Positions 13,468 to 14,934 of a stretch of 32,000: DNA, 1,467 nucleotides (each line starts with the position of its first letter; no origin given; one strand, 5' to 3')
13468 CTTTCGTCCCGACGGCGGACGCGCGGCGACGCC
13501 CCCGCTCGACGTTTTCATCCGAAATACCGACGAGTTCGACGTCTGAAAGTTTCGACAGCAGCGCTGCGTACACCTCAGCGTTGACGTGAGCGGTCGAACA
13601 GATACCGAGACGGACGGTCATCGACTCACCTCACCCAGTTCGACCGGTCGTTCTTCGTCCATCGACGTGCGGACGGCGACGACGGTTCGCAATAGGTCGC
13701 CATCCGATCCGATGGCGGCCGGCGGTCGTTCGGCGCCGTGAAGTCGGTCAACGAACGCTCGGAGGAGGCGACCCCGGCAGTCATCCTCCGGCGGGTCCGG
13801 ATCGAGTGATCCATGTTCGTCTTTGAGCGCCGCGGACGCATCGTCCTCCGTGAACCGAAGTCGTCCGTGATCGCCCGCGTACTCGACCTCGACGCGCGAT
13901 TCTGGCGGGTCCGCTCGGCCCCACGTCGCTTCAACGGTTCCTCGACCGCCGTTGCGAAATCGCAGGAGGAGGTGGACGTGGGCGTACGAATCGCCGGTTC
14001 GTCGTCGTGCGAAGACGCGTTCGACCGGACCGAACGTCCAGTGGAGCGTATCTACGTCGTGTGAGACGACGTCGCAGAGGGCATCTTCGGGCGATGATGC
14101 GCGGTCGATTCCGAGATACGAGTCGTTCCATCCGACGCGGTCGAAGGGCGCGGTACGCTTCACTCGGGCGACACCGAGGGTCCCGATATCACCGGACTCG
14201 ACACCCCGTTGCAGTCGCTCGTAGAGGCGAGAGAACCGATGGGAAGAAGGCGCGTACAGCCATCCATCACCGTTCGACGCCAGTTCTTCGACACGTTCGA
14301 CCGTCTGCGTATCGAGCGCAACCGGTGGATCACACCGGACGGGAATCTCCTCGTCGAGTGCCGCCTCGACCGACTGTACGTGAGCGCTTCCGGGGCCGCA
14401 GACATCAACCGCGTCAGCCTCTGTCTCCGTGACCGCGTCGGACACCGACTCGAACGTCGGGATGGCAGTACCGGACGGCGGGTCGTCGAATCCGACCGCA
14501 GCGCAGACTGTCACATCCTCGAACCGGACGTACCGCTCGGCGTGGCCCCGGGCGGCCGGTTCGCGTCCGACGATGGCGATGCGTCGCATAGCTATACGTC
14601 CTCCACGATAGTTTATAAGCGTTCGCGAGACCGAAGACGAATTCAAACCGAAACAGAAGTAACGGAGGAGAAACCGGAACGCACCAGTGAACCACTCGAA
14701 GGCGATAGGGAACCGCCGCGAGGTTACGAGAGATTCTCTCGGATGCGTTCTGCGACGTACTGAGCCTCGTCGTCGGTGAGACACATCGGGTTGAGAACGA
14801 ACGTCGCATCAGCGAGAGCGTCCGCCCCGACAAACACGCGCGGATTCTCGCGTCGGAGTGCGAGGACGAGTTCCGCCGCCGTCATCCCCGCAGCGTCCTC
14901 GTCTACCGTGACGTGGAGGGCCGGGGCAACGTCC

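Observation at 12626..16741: Core minus-strand operon TIM-barrel -> DgaE-like PLP enzyme -> degenerate Gfo -> Gfo, facing a convergent Gfo-Gfo pair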

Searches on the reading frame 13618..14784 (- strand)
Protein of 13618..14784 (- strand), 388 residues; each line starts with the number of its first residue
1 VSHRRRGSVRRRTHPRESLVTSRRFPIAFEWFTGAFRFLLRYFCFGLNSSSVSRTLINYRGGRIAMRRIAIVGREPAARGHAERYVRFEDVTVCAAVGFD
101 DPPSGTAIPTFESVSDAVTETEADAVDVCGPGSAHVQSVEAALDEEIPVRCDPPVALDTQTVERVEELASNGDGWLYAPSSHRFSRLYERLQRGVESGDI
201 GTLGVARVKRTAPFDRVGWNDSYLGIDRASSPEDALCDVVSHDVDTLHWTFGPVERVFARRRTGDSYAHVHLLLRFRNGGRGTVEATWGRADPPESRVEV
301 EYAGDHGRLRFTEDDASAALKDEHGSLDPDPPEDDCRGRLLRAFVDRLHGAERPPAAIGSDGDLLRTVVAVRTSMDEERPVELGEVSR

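Call 4: search_protein_families(library=pfam, proteins=[window:13618-14784:-], max_evalue=0.01)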
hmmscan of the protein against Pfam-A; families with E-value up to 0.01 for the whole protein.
window:13618-14784:- (388 aa): 3 families
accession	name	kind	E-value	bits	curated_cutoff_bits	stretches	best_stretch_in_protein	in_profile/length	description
PF22725.1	GFO_IDH_MocA_C3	-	3.6e-13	50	27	1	188-309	1-123/124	GFO/IDH/MocA C-terminal domain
PF01408.29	GFO_IDH_MocA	-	3.2e-07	31.5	24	1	68-170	2-110/120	Oxidoreductase family, NAD-binding Rossmann fold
PF02894.22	GFO_IDH_MocA_C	-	1e-05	25.9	22.9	1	195-330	4-151/218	Oxidoreductase family, C-terminal alpha/beta domain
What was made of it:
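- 13618..14589 (-): Degenerate Gfo/Idh/MocA paralogue (Gfo4, 323 aa). Probable non-catalytic partner of Gfo3. Pfam hits are weak (call 4).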

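Call 7: search_protein_families(library=ncbifam, proteins=[window:13618-14784:-], max_evalue=0.001)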
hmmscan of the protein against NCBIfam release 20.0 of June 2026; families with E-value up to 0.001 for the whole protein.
window:13618-14784:- (388 aa): 5 families
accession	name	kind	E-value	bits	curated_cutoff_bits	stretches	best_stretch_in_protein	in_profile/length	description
TIGR04380.1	myo_inos_iolG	equivalog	1e-15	57.5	355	1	69-349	4-297/330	inositol 2-dehydrogenase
NF040723.1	UDP-GlcNAcDh_Arch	equivalog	1e-07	31.8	450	1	117-288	55-217/302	UDP-N-acetylglucosamine 3-dehydrogenase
NF052679.1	InsChiInosDhIolG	equivalog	7.4e-06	25.2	540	1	114-250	58-184/343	bifunctional inositol 2-dehydrogenase/D-chiro-inositol 1-dehydrogenase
NF052479.1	LevoglcsnDh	equivalog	7.9e-05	21.5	650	0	116-263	67-214/386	levoglucosan dehydrogenase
NF041392.1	XylDh_Gfo6_Halo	equivalog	0.00019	20.3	350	1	110-176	70-136/350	D-xylose 1-dehydrogenase Gfo6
